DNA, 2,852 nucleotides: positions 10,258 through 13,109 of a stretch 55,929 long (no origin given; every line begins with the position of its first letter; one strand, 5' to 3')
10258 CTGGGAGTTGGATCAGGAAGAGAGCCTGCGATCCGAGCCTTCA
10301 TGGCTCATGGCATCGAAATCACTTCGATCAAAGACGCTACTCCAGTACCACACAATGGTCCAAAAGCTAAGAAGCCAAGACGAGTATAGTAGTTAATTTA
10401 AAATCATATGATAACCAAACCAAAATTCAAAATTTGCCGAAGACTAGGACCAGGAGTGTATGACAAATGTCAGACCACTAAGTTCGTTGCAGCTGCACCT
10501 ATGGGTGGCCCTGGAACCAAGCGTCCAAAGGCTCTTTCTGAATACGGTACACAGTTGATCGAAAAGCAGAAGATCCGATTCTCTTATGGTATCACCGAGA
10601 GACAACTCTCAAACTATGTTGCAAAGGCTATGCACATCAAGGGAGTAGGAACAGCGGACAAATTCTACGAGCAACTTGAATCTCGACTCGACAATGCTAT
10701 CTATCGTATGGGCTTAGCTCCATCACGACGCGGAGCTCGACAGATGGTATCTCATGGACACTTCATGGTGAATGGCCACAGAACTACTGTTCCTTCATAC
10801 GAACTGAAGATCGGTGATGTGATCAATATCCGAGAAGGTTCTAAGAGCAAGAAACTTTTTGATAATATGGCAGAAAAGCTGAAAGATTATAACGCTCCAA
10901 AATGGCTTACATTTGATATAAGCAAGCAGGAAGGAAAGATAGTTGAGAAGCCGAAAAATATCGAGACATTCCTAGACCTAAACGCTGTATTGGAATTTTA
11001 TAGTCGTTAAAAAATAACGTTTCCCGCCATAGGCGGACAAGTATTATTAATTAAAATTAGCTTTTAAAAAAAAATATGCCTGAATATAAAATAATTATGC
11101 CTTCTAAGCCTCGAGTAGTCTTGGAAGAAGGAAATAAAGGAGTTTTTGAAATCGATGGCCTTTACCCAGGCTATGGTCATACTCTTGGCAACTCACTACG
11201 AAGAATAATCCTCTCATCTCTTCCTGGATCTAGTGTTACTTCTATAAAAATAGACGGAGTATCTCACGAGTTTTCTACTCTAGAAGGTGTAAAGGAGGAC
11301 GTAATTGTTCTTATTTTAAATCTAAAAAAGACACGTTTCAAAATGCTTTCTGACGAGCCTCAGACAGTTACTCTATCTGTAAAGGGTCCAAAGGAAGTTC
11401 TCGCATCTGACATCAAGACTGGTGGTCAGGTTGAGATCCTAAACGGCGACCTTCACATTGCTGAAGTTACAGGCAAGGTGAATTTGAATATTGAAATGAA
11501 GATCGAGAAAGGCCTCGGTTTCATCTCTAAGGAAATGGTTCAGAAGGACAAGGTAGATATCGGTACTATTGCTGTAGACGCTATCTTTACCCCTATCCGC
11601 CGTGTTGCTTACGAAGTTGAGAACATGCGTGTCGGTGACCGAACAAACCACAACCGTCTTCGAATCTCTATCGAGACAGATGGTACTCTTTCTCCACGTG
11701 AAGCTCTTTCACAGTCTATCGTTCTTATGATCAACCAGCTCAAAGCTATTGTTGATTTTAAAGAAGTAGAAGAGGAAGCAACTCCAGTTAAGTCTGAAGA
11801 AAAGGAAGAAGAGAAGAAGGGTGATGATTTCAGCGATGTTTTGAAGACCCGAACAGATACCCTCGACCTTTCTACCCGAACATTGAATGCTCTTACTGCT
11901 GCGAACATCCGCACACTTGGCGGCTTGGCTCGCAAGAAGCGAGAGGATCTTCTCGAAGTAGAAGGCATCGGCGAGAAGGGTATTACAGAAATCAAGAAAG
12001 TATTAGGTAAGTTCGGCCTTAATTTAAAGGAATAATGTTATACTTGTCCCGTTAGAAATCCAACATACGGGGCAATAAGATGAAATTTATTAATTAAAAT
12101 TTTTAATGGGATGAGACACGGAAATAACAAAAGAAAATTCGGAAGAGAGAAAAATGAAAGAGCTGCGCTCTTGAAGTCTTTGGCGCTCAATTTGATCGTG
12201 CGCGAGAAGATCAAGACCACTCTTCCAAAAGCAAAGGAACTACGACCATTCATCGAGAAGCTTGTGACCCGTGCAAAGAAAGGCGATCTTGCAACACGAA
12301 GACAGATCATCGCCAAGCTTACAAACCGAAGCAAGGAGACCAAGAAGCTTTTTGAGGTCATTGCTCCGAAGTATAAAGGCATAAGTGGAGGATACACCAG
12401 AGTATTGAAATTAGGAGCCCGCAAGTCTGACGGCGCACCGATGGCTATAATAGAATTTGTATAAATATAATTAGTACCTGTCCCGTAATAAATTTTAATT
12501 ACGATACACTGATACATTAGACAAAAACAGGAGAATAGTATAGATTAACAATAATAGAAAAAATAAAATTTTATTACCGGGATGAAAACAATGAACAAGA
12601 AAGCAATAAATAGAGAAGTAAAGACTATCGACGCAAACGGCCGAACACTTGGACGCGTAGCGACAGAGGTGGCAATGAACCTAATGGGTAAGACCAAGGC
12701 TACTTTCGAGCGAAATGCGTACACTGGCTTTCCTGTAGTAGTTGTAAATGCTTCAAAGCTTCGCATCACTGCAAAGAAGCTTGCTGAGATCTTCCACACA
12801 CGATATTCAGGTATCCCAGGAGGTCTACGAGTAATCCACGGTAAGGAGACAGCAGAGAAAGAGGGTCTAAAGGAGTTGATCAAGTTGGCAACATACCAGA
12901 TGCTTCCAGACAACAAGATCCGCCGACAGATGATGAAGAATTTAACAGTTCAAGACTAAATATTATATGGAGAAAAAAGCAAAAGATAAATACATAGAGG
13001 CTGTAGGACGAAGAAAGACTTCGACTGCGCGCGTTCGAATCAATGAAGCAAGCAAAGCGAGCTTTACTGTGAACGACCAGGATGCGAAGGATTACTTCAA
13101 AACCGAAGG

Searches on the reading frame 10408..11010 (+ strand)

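Call 45: search_protein_families(library=pfam, proteins=[window:10408-11010:+], max_evalue=0.0001)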
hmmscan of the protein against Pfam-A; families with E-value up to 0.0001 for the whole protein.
window:10408-11010:+ (200 aa): 3 families
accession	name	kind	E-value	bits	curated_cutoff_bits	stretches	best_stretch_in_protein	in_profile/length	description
PF01479.30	S4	-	7.9e-18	64.4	22.8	1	93-139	2-48/48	S4 domain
PF00163.24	Ribosomal_S4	-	1.4e-15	58.2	23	1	3-91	3-95/95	Ribosomal protein S4/S9 N-terminal domain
PF22421.1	SYY_C-terminal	-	4.4e-05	23.7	27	1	89-137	16-64/83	Tyrosine--tRNA ligase SYY-like C-terminal domain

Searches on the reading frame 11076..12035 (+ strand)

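Call 45: search_protein_families(library=pfam, proteins=[window:11076-12035:+], max_evalue=0.0001)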
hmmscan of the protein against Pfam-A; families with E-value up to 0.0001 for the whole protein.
window:11076-12035:+ (319 aa): 3 families
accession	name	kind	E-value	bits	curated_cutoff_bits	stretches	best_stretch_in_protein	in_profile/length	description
PF01000.31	RNA_pol_A_bac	-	6.1e-30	104.3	33.9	1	57-172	1-119/119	RNA polymerase Rpb3/RpoA insert domain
PF01193.29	RNA_pol_L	-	7e-19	67.8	24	1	31-222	5-74/74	RNA polymerase Rpb3/Rpb11 dimerisation domain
PF03118.21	RNA_pol_A_CTD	-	1e-14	54.5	23.8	1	251-311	6-66/67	Bacterial RNA polymerase, alpha chain C terminal domain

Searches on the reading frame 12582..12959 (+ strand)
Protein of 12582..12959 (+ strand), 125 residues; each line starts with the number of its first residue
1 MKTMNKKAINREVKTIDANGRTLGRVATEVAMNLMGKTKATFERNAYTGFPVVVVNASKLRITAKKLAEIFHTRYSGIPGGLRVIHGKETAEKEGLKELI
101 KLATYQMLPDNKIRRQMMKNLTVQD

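Call 46: search_protein_families(library=pfam, proteins=[window:12582-12959:+], max_evalue=0.0001)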
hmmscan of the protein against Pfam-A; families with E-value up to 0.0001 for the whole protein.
window:12582-12959:+ (125 aa): 1 family
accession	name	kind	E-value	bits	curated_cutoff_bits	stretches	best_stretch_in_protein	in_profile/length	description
PF00572.24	Ribosomal_L13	-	2.8e-26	92.4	23.8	1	13-123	3-112/119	Ribosomal protein L13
